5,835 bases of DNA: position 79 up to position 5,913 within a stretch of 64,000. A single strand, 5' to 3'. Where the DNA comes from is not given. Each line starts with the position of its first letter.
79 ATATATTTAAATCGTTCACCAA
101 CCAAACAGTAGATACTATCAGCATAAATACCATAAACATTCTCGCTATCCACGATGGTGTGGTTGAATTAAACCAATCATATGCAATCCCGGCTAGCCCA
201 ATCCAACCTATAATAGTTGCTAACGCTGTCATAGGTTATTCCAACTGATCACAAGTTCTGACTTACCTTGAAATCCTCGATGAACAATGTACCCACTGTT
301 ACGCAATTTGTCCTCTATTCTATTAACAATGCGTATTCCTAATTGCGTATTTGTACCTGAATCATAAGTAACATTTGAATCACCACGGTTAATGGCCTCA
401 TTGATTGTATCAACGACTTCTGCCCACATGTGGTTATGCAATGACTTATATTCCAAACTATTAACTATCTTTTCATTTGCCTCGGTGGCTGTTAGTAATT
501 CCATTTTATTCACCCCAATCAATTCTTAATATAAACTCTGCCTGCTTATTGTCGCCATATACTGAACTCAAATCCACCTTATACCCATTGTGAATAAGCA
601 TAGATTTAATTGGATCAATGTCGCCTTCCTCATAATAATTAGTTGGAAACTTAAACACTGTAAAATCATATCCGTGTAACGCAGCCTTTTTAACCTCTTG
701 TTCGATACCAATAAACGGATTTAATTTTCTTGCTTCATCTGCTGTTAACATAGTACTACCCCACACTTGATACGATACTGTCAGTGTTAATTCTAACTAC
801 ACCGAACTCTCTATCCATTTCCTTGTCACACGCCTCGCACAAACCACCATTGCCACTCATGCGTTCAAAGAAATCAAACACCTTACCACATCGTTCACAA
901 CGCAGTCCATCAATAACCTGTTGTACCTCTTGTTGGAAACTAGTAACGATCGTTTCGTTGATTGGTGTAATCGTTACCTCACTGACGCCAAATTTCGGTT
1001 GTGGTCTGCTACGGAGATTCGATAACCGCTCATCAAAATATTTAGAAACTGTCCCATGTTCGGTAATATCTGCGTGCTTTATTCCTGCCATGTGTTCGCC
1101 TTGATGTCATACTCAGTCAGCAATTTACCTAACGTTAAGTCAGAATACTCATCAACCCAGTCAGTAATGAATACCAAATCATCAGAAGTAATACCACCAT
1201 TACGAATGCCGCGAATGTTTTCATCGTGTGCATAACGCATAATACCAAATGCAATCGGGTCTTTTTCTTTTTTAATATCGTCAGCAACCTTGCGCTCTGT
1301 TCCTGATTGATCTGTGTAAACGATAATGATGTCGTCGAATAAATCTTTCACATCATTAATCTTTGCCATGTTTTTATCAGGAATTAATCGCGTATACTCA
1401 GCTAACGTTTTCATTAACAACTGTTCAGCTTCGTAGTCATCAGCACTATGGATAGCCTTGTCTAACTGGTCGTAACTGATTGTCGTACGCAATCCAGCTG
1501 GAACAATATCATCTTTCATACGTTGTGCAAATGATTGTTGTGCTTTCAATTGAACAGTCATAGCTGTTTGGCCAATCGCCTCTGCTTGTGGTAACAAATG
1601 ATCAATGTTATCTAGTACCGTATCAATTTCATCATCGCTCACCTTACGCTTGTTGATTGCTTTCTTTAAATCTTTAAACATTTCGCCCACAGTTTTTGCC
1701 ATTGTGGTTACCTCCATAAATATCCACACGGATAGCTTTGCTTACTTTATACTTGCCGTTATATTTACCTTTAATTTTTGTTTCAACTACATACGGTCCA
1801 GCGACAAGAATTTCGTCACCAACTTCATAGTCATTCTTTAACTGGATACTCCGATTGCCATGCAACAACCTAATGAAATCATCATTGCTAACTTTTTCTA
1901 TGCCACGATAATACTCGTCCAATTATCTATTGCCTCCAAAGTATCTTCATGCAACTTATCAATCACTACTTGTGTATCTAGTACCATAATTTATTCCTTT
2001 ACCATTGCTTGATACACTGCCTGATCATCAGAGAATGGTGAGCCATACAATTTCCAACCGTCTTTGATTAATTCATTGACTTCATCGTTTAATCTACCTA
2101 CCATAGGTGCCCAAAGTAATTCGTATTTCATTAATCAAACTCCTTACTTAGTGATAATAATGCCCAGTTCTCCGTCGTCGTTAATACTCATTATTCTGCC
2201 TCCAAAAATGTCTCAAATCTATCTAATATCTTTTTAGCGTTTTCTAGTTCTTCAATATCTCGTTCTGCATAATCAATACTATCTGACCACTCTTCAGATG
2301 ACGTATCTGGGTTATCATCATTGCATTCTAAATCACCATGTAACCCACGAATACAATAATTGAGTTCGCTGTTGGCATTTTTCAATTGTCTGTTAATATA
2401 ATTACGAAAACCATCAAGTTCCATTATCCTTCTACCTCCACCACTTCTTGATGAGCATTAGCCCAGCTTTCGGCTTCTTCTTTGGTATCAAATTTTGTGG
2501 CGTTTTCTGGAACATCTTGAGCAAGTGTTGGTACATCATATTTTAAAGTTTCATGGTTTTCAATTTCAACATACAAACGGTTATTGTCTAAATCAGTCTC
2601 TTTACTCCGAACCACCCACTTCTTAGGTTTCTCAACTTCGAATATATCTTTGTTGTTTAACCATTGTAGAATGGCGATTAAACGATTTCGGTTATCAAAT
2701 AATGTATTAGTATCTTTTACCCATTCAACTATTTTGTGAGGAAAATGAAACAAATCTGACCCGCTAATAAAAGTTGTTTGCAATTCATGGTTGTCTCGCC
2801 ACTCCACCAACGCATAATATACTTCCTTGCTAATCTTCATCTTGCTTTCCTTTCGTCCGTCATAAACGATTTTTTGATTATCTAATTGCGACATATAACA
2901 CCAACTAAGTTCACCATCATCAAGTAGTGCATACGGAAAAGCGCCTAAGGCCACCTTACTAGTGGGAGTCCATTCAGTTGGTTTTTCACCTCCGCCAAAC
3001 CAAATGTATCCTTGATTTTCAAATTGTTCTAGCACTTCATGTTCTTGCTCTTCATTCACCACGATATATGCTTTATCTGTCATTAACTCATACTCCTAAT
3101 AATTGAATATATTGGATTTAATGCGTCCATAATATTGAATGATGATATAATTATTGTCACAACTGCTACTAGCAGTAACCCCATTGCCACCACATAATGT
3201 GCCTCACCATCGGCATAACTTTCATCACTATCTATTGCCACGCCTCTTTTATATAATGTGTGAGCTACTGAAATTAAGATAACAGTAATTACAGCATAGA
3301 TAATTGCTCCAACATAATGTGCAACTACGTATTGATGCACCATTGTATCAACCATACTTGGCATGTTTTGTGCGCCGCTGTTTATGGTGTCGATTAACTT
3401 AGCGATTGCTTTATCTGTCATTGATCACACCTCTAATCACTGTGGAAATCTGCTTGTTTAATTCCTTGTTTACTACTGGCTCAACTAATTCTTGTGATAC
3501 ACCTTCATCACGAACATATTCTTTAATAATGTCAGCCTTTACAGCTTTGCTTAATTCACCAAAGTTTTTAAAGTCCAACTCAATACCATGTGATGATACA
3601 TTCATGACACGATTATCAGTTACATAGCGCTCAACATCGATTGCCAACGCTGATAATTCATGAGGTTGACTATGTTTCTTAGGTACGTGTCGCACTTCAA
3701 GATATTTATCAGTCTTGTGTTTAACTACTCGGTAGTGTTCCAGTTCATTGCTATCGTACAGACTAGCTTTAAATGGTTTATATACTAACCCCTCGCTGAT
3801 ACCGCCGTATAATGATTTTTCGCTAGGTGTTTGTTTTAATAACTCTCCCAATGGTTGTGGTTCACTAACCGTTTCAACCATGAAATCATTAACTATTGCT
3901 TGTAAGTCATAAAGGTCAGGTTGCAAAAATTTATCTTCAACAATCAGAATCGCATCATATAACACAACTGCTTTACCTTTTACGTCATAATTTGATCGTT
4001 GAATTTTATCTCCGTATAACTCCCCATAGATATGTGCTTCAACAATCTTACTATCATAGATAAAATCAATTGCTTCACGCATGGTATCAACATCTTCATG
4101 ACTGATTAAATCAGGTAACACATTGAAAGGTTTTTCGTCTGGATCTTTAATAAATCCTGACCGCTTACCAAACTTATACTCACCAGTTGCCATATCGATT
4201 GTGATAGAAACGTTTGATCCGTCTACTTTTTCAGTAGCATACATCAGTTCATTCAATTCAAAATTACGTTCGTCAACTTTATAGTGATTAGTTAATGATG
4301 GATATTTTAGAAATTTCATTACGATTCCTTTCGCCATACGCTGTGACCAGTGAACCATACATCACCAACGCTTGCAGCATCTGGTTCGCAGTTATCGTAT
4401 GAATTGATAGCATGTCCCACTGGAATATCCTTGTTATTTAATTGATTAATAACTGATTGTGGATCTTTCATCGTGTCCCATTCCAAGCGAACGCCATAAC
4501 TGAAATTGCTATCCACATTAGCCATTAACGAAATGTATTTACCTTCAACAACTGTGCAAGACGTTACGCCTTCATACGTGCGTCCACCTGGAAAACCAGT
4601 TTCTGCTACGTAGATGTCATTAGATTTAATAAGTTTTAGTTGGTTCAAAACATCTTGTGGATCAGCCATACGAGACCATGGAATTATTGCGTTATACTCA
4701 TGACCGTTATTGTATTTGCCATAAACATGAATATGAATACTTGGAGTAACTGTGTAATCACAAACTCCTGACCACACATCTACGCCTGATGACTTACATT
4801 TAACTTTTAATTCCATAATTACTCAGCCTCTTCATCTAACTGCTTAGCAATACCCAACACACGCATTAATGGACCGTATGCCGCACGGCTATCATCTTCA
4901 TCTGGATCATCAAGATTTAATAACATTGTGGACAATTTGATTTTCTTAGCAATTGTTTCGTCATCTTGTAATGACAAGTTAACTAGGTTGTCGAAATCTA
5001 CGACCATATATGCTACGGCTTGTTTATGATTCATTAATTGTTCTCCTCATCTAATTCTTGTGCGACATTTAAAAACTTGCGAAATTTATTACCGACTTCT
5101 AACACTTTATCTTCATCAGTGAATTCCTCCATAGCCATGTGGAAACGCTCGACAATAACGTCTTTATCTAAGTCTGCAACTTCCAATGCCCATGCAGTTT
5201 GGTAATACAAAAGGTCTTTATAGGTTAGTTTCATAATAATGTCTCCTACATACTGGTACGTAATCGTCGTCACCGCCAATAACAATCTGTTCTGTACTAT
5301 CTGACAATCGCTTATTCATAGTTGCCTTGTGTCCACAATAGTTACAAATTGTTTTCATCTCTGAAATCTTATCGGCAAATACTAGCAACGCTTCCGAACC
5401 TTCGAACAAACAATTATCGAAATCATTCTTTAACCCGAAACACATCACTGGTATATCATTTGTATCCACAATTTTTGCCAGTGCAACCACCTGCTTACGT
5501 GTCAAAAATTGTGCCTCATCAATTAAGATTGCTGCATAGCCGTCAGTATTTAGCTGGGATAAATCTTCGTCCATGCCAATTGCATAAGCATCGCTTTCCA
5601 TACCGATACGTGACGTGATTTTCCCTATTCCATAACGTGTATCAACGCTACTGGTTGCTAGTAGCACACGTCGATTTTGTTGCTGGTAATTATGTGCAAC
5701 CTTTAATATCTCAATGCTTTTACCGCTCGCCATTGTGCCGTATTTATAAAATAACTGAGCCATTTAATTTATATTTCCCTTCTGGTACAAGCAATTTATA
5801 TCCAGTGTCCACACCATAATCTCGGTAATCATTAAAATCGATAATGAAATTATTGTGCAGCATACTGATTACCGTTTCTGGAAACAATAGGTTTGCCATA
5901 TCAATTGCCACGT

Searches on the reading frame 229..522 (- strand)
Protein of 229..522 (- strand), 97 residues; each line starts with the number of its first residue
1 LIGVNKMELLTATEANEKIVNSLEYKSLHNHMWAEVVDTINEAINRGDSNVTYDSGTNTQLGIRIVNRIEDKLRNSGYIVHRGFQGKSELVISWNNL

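Call 81: find_encoding_contigs(protein=window:229-522:-, flank=6000, max_places=3)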
Protein window:229-522:- (97 aa): no gene with exactly this product is on record in the collection.

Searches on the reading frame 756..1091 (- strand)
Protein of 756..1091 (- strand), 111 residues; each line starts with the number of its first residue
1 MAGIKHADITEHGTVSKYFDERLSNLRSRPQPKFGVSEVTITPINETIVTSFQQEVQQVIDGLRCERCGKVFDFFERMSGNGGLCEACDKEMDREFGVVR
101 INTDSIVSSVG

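Call 52: search_protein_families(library=pfam, proteins=[window:756-1091:-], max_evalue=0.01)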
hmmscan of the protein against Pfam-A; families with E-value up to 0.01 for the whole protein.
window:756-1091:- (111 aa): 3 families
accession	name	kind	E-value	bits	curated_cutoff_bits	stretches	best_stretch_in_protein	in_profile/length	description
PF24734.1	DUF7685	-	0.00099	19.4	27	1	64-98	1-42/43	Domain of unknown function (DUF7685)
PF09723.15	Zn_ribbon_8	-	0.0011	19.4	34.4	1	64-94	7-39/41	Zinc ribbon domain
PF24458.1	DUF7573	-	0.0028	18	30.2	0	78-95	7-24/39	Domain of unknown function (DUF7573)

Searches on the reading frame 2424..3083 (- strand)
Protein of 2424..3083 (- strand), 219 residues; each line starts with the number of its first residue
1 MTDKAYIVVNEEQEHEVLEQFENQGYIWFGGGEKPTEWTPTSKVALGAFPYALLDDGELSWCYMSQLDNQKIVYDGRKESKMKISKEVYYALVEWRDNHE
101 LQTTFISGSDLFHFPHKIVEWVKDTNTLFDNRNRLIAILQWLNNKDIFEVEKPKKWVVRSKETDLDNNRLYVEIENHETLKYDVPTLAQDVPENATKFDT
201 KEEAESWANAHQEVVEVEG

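Call 11: search_protein_families(library=pfam, proteins=[window:2424-3083:-], max_evalue=0.001)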
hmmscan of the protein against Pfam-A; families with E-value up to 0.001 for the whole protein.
window:2424-3083:- (219 aa): 0 families

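Call 51: search_protein_families(library=phrogs, proteins=[window:2424-3083:-], max_evalue=0.001)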
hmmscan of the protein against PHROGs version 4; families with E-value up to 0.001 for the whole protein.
window:2424-3083:- (219 aa): 1 family
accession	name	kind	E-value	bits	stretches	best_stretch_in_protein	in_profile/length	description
phrog_29407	-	unknown function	0.0004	21.3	1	144-216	111-175/181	-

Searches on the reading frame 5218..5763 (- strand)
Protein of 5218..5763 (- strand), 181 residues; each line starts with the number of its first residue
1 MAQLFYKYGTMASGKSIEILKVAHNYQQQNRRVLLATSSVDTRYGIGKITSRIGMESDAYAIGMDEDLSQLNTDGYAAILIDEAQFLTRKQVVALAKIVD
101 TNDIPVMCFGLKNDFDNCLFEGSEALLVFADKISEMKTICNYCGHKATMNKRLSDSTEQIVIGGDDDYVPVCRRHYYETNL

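Call 4: search_protein_families(library=pfam, proteins=[window:5218-5763:-], max_evalue=0.01)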
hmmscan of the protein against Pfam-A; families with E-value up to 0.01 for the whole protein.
window:5218-5763:- (181 aa): 3 families
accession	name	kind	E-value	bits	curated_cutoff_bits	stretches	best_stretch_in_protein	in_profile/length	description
PF00265.24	TK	-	4.9e-49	167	20.6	1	4-176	3-176/176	Thymidine kinase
PF13401.12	AAA_22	-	0.00017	22.4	27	1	8-117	11-128/130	AAA domain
PF13604.12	AAA_30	-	0.0023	18.1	27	1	13-110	29-123/191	AAA domain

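Call 5: search_protein_families(library=phrogs, proteins=[window:5218-5763:-], max_evalue=0.001)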
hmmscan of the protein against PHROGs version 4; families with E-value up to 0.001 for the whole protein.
window:5218-5763:- (181 aa): 2 families
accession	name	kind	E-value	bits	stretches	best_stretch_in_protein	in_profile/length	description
phrog_592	-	other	3.1e-65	220.6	1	1-179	1-188/193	thymidine kinase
phrog_35515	-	other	4.6e-26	92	1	95-180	4-100/104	thymidine kinase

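Call 6: search_protein_families(library=ncbifam, proteins=[window:5218-5763:-], max_evalue=0.01)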
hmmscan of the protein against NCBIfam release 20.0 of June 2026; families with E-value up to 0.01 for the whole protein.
window:5218-5763:- (181 aa): 5 families
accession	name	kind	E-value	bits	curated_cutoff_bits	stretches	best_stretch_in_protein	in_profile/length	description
NF003299.0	PRK04296.1-4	equivalog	3.8e-76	255.2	284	1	1-179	1-187/191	thymidine kinase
NF003300.0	PRK04296.1-5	equivalog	2.3e-62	210.3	195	1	1-179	1-190/194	thymidine kinase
NF003298.0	PRK04296.1-3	equivalog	1.1e-50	172.1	375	1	1-178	1-188/205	thymidine kinase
NF003297.0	PRK04296.1-2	equivalog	8.8e-35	120.3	252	1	1-178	1-195/216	thymidine kinase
NF003296.0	PRK04296.1-1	equivalog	3.7e-34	118.5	183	1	9-179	15-190/195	thymidine kinase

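Call 50: search_dna_similar(query=window:5218-5763:-, collection=phages, mode=protein, max_rows=60, max_evalue=1e-15)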
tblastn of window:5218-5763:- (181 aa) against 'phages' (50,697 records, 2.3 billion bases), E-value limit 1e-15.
Records with a match: 1703; places in all: 1710; records where one place covers at least 80% of the query: 1688.
Best place of each record, by identity: <60% 1703.
By first word of the organism name: Escherichia 673; Klebsiella 304; Aeromonas 98; Shigella 83; Vibrio 67; Enterobacter 56; Enterobacteria 49; Erwinia 41; Serratia 38; Salmonella 37; and 43 more.
By host as written in the record: Escherichia coli 283; - 183; Klebsiella pneumoniae 111; Aeromonas salmonicida 28; Escherichia coli B 28; Escherichia coli O157:H7 27; Aeromonas hydrophila 22; Erwinia amylovora 22; and 421 more.
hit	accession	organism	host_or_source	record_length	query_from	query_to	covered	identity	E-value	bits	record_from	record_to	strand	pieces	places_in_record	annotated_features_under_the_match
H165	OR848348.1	Listeria phage LM 4-14-1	Listeria monocytogenes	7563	1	181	100%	53.7%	2e-60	207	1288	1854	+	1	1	record has no annotation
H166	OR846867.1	Listeria phage LM 4-11-1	Listeria monocytogenes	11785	1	181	100%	53.7%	2e-60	207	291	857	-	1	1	record has no annotation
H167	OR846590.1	Enterococcus phage Efs 1-1-1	Enterococcus faecalis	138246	1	179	99%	53.5%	3e-58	201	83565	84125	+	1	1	record has no annotation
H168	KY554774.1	Lactococcus phage AM9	Lactococcus lactis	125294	1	177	98%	53.7%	3e-55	192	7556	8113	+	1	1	thymidine kinase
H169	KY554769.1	Lactococcus phage AM2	Lactococcus lactis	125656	1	177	98%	53.7%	3e-55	192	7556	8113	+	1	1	thymidine kinase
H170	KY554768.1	Lactococcus phage AM1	Lactococcus lactis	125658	1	177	98%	53.7%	3e-55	192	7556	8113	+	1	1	thymidine kinase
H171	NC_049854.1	Lactococcus phage AM1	Lactococcus lactis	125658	1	177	98%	53.7%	3e-55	192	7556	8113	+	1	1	thymidine kinase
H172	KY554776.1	Lactococcus phage AM12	Lactococcus lactis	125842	1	177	98%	53.7%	3e-55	192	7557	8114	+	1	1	thymidine kinase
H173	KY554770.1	Lactococcus phage AM3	Lactococcus lactis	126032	1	177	98%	53.7%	3e-55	192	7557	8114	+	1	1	thymidine kinase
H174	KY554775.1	Lactococcus phage AM11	Lactococcus lactis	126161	1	177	98%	53.7%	3e-55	192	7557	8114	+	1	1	thymidine kinase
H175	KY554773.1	Lactococcus phage AM8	Lactococcus lactis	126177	1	177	98%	53.7%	3e-55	192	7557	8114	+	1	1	thymidine kinase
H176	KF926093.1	Lactococcus phage phiL47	Lactococcus lactis subsp. cremoris ...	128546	1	177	98%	53.2%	5e-55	192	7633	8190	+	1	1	thymidine kinase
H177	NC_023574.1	Lactococcus phage phiL47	Lactococcus lactis subsp. cremoris ...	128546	1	177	98%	53.2%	5e-55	192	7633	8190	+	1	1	thymidine kinase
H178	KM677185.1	Lactococcus phage WRP3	Lactococcus lactis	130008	1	177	98%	53.2%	5e-55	192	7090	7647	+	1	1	thymidine kinase | hypothetical protein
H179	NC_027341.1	Lactococcus phage WRP3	Lactococcus lactis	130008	1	177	98%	53.2%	5e-55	192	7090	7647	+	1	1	thymidine kinase | hypothetical protein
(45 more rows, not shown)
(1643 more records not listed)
